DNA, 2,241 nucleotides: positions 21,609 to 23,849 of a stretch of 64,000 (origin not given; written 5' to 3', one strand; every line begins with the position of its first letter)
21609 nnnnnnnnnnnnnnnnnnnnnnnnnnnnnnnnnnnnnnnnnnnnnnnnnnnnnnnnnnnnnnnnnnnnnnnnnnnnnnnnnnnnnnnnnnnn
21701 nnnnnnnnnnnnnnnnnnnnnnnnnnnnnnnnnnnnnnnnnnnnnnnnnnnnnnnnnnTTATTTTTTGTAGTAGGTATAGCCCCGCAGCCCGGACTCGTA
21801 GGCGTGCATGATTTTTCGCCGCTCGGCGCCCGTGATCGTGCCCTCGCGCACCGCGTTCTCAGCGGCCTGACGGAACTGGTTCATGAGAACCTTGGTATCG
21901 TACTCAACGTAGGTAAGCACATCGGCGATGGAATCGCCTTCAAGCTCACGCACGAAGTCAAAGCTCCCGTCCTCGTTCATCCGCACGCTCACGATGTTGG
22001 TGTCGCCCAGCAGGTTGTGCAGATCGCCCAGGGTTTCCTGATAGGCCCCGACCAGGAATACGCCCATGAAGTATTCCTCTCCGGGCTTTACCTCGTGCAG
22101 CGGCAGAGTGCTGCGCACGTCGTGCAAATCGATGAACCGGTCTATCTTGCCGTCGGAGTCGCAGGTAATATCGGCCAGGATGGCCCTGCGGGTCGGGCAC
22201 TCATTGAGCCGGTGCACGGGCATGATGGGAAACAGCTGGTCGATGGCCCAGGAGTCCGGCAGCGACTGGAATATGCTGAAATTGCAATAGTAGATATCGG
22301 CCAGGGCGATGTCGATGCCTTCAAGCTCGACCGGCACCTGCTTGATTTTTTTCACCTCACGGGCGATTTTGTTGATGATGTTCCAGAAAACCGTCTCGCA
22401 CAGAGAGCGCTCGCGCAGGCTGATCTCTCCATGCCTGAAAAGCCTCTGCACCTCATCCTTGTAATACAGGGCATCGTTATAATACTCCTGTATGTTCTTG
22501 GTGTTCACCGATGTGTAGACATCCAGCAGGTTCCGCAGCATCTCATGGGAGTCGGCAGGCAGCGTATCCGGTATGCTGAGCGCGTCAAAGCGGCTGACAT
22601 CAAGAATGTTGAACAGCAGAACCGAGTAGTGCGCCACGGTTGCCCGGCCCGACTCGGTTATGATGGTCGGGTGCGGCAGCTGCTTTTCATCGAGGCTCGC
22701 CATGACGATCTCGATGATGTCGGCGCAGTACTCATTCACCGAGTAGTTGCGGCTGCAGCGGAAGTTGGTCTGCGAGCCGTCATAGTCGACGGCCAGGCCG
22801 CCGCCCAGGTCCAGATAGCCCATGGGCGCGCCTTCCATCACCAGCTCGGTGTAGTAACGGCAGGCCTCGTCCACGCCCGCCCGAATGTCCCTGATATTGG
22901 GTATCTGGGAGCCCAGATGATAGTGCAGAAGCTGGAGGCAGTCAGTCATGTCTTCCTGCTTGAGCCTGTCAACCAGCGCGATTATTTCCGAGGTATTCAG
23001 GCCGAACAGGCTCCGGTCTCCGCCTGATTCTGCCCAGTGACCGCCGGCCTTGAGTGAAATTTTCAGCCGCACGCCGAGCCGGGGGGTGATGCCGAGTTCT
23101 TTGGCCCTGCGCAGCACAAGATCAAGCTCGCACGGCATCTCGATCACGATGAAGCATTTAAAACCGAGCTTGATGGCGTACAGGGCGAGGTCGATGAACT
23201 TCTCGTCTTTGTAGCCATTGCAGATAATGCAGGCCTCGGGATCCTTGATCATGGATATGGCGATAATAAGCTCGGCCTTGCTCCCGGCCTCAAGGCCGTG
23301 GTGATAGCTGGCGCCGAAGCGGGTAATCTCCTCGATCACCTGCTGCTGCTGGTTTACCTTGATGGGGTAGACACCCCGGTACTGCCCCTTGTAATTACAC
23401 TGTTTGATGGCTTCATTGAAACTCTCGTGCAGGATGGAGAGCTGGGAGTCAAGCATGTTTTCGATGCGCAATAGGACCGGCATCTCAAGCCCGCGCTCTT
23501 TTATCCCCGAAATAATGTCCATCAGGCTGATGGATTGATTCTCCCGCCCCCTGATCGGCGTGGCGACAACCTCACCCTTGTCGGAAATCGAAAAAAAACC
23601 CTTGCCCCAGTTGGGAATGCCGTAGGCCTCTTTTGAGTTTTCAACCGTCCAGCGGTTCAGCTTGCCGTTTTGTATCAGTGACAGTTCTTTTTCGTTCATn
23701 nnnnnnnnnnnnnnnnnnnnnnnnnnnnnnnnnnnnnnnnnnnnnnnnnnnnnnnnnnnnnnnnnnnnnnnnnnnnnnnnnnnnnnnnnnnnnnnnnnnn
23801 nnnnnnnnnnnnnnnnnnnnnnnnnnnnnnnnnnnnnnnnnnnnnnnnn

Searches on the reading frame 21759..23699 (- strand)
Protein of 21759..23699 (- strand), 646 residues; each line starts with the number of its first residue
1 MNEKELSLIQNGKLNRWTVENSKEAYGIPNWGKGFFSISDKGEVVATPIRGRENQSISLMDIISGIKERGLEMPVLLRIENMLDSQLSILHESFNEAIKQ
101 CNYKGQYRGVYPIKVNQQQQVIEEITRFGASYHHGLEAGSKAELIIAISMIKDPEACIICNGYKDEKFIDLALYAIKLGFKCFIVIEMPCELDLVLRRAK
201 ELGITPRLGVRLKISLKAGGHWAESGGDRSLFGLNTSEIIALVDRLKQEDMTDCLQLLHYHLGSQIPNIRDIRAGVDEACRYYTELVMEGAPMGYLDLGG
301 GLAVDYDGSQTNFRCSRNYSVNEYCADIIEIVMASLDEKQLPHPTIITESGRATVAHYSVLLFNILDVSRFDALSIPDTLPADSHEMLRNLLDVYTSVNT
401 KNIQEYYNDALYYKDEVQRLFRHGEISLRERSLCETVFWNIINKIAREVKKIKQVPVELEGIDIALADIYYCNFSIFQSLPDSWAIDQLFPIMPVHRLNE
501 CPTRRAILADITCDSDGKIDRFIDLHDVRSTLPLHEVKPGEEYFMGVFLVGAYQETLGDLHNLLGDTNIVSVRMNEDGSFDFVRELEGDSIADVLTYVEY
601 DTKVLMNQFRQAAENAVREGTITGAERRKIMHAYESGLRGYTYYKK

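Call 72: search_protein_families(library=pfam, proteins=[window:21759-23699:-], max_evalue=0.00001)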
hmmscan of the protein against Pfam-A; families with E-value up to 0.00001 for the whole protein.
window:21759-23699:- (646 aa): 3 families
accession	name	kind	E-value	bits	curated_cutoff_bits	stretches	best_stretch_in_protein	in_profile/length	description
PF02784.22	Orn_Arg_deC_N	-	2.9e-33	115.7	23.4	1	102-356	16-247/247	Pyridoxal-dependent decarboxylase, pyridoxal binding domain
PF17810.6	Arg_decarb_HB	-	3.5e-23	82.1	23.3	1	382-460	2-81/84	Arginine decarboxylase helical bundle domain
PF17944.6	Arg_decarbox_C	-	3.4e-18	66.3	23.3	1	591-644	1-51/51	Arginine decarboxylase C-terminal helical extension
